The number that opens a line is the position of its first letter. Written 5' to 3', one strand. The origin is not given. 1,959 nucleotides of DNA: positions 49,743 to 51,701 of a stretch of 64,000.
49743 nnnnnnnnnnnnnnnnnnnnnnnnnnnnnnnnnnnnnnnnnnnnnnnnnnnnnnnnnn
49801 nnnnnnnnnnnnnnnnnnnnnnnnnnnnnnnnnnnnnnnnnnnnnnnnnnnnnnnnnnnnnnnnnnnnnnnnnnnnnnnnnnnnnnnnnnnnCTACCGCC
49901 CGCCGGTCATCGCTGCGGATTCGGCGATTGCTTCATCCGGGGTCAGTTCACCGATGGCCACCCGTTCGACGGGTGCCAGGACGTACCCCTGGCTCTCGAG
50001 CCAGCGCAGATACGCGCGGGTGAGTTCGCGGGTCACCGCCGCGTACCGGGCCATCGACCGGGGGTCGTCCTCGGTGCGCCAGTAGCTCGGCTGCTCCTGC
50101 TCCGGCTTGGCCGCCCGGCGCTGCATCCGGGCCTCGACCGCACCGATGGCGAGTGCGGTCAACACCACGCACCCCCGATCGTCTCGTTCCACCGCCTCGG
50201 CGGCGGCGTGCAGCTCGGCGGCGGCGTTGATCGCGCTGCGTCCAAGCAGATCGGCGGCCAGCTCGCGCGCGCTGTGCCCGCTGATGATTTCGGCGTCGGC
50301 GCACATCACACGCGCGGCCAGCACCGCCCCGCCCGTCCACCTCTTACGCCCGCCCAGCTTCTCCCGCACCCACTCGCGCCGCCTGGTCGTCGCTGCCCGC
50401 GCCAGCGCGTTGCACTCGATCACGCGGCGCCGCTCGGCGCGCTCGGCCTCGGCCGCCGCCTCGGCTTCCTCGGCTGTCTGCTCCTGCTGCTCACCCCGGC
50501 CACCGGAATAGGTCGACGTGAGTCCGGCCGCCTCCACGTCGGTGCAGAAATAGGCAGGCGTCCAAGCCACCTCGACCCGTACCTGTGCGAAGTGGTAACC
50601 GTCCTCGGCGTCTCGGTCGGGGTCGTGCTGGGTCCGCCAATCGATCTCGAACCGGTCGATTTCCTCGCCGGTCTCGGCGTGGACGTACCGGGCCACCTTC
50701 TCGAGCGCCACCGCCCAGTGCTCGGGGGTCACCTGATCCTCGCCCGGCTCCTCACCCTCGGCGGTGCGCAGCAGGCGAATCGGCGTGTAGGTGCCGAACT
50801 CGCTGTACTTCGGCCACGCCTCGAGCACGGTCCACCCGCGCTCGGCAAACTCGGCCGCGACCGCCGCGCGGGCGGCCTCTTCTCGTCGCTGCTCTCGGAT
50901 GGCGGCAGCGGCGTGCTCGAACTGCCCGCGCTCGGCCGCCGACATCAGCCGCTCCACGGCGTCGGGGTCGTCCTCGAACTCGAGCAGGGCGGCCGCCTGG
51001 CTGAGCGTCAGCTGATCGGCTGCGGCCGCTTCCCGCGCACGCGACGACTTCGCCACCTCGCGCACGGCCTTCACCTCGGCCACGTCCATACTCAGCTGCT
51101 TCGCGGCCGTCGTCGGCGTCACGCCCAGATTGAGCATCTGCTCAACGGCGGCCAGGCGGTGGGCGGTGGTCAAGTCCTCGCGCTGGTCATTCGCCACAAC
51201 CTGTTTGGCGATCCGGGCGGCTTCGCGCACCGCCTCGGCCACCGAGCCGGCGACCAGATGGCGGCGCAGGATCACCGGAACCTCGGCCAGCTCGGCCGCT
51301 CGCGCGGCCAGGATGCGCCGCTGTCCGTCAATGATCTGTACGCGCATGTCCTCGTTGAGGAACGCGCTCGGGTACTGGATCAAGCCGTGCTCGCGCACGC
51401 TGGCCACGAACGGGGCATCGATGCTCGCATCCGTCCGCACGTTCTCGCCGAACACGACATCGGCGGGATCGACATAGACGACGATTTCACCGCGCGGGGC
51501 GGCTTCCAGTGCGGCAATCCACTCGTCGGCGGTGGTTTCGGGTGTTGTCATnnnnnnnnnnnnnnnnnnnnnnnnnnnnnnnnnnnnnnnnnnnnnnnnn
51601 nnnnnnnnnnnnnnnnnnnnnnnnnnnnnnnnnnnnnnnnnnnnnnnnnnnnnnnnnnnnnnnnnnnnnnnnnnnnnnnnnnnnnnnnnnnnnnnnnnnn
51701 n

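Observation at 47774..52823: Six promoters share a tandem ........-palindrome operator: a kor-like regulon including a large ParB/KorB-like protein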

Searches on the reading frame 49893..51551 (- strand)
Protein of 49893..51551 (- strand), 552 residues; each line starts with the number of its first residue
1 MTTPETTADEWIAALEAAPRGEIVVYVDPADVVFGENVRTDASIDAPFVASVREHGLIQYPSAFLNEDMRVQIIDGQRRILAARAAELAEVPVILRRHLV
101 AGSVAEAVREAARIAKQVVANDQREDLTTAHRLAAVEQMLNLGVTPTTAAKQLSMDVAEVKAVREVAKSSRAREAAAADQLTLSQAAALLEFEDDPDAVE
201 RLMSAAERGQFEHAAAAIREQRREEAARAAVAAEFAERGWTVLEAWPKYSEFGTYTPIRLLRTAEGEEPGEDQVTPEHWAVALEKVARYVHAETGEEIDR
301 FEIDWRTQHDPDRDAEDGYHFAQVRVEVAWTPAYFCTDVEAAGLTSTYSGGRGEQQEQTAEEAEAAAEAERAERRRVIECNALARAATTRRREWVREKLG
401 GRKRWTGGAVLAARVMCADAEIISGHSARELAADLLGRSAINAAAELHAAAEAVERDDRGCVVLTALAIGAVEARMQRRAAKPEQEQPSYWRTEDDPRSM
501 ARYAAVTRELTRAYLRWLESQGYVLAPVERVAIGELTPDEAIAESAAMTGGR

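Call 10: search_protein_families(library=pfam, max_evalue=0.01, proteins=[window:49893-51551:-])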
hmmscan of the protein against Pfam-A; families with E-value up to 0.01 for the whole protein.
window:49893-51551:- (552 aa): 1 family
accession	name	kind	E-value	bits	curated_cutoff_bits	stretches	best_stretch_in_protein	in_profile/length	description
PF02195.25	ParB_N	-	3.2e-05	24.3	26.3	1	48-97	30-79/95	ParB N-terminal domain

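Call 18: search_dna_similar(query=window:49893-51551:-, collection=plasmids, mode=protein, max_rows=30)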
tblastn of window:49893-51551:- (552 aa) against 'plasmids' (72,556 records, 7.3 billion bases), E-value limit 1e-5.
Records with a match: 247; places in all: 259; records where one place covers at least 80% of the query: 107.
Best place of each record, by identity: <60% 247.
By first word of the organism name: Rhodococcus 54; Mycobacterium 33; Prescottella 31; Arthrobacter 29; Curtobacterium 17; Clavibacter 13; Mycolicibacterium 11; Paenarthrobacter 11; Gordonia 9; Pseudarthrobacter 7; and 16 more.
By predicted mobility (MOB-suite, as given by PLSDB): mobilizable 103; non-mobilizable 78; conjugative 66.
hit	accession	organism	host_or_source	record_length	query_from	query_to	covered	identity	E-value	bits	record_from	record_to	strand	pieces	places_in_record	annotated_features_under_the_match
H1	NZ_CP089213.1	Nocardia asteroides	-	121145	23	547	95%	37.6%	2e-48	188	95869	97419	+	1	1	hypothetical protein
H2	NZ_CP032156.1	Mycobacterium sp. ELW1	whole organism,Stream sediment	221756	19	539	94%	37.0%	6e-44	175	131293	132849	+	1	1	ParB N-terminal domain-containing protein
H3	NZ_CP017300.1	Rhodococcus sp. YL-1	pure culture,soil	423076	4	540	97%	35.0%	1e-26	122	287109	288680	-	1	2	ParB N-terminal domain-containing protein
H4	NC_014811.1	Mycolicibacterium gilvum Spyr1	creosote contaminated soil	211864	26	539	93%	36.5%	4e-50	193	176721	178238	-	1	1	ParB N-terminal domain-containing protein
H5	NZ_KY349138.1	Mycolicibacterium sp. CBMA 213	-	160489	14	544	96%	35.2%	4e-35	148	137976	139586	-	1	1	ParB/RepB/Spo0J family partition protein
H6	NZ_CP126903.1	Mycolicibacterium vanbaalenii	cell culture,soil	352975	26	539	93%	36.3%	2e-49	191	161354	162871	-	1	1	ParB N-terminal domain-containing protein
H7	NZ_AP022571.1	Mycolicibacterium poriferae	-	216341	26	539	93%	36.3%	3e-49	191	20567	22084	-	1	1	ParB N-terminal domain-containing protein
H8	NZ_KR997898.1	Mycobacterium avium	-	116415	4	540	97%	34.6%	6e-42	169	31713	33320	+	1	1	ParB N-terminal domain-containing protein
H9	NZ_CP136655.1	Rhodococcus qingshengii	cell culture,soil from Antarctica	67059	4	540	97%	34.5%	1e-29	131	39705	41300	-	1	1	ParB N-terminal domain-containing protein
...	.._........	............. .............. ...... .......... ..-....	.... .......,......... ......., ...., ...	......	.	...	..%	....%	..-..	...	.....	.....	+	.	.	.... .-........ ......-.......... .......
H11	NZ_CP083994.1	Mycobacterium avium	-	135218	2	531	96%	35.0%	3e-44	176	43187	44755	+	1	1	ParB N-terminal domain-containing protein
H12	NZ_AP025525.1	Mycobacterium sp. 20KCMC460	Homo sapiens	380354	2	531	96%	35.0%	3e-44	176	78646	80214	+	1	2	ParB N-terminal domain-containing protein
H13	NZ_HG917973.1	Mycobacterium marinum E11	-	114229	3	540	97%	34.3%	3e-39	160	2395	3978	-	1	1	ParB N-terminal domain-containing protein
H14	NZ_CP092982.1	Mycobacterium marinum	Oncorhynchus kisutch,whole organism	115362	3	540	97%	34.3%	3e-39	160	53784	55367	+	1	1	ParB N-terminal domain-containing protein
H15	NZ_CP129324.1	Mycobacterium marinum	Dead fish from aquarium in Philadelphia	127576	3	540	97%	34.3%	3e-39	160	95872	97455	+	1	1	ParB N-terminal domain-containing protein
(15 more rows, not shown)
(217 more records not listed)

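Call 22: get_annotated_region(hit=H1, flank=6000)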
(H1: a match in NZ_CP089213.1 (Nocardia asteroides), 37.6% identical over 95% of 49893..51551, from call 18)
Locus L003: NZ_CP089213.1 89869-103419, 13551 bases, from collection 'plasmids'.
description: Nocardia asteroides strain FDAARGOS_1621 plasmid unnamed, complete sequence
organism: Nocardia asteroides (NCBI taxid 1824)
taxonomy: Bacteria; Actinomycetota; Actinomycetes; Mycobacteriales; Nocardiaceae; Nocardia; Nocardia asteroides
host: -; source: -; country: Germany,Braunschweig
typing (MOB-suite, as given by PLSDB): non-mobilizable
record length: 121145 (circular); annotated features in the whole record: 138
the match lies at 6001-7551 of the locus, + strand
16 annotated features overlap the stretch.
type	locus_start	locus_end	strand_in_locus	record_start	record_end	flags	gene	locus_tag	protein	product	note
CDS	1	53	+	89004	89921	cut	-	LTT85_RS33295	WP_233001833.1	aminoglycoside phosphotransferase family protein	GO:0016310 - phosphorylation [Evidence IEA]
CDS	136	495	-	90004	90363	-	-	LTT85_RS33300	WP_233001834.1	hypothetical protein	-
CDS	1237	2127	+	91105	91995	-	-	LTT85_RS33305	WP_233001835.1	hypothetical protein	-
CDS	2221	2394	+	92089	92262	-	-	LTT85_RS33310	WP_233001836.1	hypothetical protein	-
CDS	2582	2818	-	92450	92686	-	-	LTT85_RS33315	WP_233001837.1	hypothetical protein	-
CDS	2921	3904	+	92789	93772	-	-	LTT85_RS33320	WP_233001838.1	ATP-binding protein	-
CDS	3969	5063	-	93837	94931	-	-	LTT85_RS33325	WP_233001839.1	hypothetical protein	-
CDS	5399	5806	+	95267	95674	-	-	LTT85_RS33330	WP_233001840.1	DUF6573 family protein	-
CDS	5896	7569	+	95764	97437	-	-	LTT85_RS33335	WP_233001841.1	hypothetical protein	-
CDS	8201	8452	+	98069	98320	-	-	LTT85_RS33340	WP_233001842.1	hypothetical protein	-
CDS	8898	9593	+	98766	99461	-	-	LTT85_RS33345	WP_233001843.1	hypothetical protein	-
CDS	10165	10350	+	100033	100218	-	-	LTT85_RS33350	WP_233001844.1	hypothetical protein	-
CDS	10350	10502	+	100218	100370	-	-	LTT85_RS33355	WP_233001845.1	hypothetical protein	-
CDS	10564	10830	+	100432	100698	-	-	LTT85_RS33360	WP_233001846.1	hypothetical protein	-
CDS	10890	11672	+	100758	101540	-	-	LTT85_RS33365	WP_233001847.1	protein phosphatase 2C domain-containing protein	-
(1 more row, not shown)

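Call 35: search_solved_structures(query=window:49893-51551:-, max_evalue=1, show_alignments=2)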
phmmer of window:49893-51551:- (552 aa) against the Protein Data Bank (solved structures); distinct sequences matched with E-value up to 1: 5.
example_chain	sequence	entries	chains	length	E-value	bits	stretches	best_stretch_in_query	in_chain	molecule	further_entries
1vz0_A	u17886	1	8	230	3.8e-06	29.3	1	49-230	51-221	Chromosome-partitioning protein Spo0J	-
4umk_A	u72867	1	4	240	1e-05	27.9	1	48-194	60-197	PROBABLE CHROMOSOME-PARTITIONING PROTEIN PARB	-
6sdk_A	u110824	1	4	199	0.012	17.8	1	46-159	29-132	Stage 0 sporulation protein J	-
7ng0_A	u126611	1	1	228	0.087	14.9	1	48-202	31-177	Nucleoid occlusion protein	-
7nfu_A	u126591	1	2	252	0.091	14.9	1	48-202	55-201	Nucleoid occlusion protein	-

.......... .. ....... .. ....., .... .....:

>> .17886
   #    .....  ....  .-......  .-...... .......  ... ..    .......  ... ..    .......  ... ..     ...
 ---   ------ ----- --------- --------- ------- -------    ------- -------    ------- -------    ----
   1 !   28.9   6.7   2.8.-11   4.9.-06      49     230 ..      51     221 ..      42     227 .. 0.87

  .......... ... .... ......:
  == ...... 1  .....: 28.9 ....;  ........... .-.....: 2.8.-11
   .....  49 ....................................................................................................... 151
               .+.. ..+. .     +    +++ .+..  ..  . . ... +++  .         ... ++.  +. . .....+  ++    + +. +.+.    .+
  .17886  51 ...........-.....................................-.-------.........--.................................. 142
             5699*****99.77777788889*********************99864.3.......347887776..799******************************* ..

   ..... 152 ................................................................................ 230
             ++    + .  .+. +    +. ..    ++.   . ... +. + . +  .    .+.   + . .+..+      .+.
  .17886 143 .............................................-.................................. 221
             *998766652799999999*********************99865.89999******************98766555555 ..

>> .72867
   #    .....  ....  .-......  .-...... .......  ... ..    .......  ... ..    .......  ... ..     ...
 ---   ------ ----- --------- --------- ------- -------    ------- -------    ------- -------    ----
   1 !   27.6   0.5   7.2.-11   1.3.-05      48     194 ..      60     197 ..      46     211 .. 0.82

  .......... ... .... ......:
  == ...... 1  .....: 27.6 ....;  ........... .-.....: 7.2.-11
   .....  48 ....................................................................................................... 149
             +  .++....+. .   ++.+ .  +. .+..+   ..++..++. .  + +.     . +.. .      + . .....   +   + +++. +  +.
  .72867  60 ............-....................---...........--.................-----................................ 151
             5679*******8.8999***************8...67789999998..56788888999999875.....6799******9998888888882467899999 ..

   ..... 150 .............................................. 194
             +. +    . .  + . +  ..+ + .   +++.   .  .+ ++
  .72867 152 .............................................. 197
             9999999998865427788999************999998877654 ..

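Call 36: search_protein_families(library=ncbifam, max_evalue=0.01, proteins=[window:49893-51551:-])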
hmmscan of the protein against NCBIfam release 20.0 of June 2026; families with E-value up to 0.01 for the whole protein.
window:49893-51551:- (552 aa): 2 families
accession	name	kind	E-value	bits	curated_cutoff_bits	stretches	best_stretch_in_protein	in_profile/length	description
TIGR00180.1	parB_part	domain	5.5e-07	29.5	58.45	1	48-142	32-118/186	ParB/RepB/Spo0J family partition protein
TIGR04285.1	nucleoid_noc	exception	1.3e-05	24.7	315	1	49-205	30-177/255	nucleoid occlusion protein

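Call 66: find_homologous_proteins(query=window:49893-51551:-, max_evalue=1e-10)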
Query window:49893-51551:- (552 aa): 12 proteins with E <= 1e-10 among 8000 candidates.
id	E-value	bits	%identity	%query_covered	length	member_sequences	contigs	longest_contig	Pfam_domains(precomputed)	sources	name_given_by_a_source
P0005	0.0e+0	1167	100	100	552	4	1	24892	-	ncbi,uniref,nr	ncbi:ParB/RepB/Spo0J family partition protein [Nocardia farcinica]|uniref:ParB/RepB/Spo0J family par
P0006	3.2e-171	589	56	95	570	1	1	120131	PF02195.27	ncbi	ncbi:ParB/RepB/Spo0J family partition protein [Nocardia rhamnosiphila]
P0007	1.3e-73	267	37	94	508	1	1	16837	PF02195.27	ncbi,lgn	-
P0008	3.9e-68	249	35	97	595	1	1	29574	-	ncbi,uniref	ncbi:hypothetical protein [Nocardia sp. NPDC059239]|uniref:hypothetical protein n=1 Tax=Nocardia sp.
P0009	1.7e-65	240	35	100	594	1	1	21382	-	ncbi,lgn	ncbi:hypothetical protein [Nocardia sp. NPDC004711]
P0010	5.6e-63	232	35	94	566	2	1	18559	PF02195.27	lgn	-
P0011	1.2e-62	231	36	93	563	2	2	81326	PF02195.27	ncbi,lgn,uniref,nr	ncbi:ParB/RepB/Spo0J family partition protein [Mycobacteroides abscessus]|uniref:ParB/RepB/Spo0J fam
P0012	6.4e-62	228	35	94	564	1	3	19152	PF02195.27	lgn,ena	-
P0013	4.3e-61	225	36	93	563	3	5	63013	PF02195.27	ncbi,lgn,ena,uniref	ncbi:ParB/RepB/Spo0J family partition protein [Mycobacteroides chelonae]|uniref:ParB/RepB/Spo0J fami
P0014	8.3e-51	192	38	65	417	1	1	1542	PF02195.27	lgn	-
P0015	2.2e-48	184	33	95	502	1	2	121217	-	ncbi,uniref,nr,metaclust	ncbi:Uncharacterised protein [Nocardia otitidiscaviarum]|uniref:ParB/Sulfiredoxin domain-containing 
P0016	5.6e-36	143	29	94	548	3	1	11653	PF02195.27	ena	-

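Call 67: search_protein_families(library=phrogs, max_evalue=0.001, proteins=[window:49893-51551:-])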
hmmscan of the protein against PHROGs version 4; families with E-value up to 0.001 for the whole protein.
window:49893-51551:- (552 aa): 3 families
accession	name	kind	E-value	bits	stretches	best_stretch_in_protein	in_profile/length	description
phrog_6218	-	DNA, RNA and nucleotide metabolism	2e-75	255.9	1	26-545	14-504/506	ParB-like partition protein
phrog_1033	-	DNA, RNA and nucleotide metabolism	1.3e-08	36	1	37-259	48-261/334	ParB-like partition protein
phrog_18056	-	DNA, RNA and nucleotide metabolism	2.4e-08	34.3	1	61-272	38-216/387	ParB-like partition nuclease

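Call 78: predict_structure(alignment_id=A2)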
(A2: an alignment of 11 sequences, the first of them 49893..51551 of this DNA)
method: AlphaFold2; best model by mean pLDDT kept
length: 552 residues; sequences in the alignment: 11
mean_pLDDT: 81.4   pTM: 0.43
mean pLDDT of the five models: 81.4, 79.2, 78.8, 77.6, 77.6
residues with pLDDT >= 90: 128; 70-90: 343; 50-70: 51; < 50: 30
segments of 3 or more residues with pLDDT < 50: 1-6, 37-41, 100-102, 350-358, 495-499
pLDDT, mean of each block of 10 residues (from residue 1): 53 79 87 66 76 88 83 86 90 77 65 85 80 85 82 87 87 88 90 90 90 90 90 94 85 85 87 89 89 89 84 83 88 91 78 44 72 82 90 89 80 83 80 81 59 61 88 81 71 53 76 93 93 88 83 44
secondary structure, 60 per line:
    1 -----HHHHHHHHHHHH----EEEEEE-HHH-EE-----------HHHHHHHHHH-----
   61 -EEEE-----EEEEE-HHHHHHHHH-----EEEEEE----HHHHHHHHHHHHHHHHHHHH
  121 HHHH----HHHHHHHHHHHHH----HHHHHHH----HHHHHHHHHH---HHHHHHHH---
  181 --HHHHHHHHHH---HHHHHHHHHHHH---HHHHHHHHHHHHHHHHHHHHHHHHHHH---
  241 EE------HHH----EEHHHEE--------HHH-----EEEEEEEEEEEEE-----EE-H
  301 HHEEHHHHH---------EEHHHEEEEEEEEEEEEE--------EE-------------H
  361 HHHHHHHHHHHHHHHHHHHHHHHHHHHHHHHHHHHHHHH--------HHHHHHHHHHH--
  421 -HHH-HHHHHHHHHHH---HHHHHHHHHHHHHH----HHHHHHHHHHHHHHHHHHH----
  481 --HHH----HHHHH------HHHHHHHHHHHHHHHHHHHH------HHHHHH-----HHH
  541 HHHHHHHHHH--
elements in order: H6-17 E22-27 H46-55 E62-65 E71-75 H77-85 E91-96 H101-124 H129-141 H146-152 H157-166 H170-177 H183-192 H196-207 H211-237 E279-291 H305-309 E324-336 H360-399 H408-418 H426-436 H440-453 H458-476 H490-494 H501-520 H527-532 H538-550
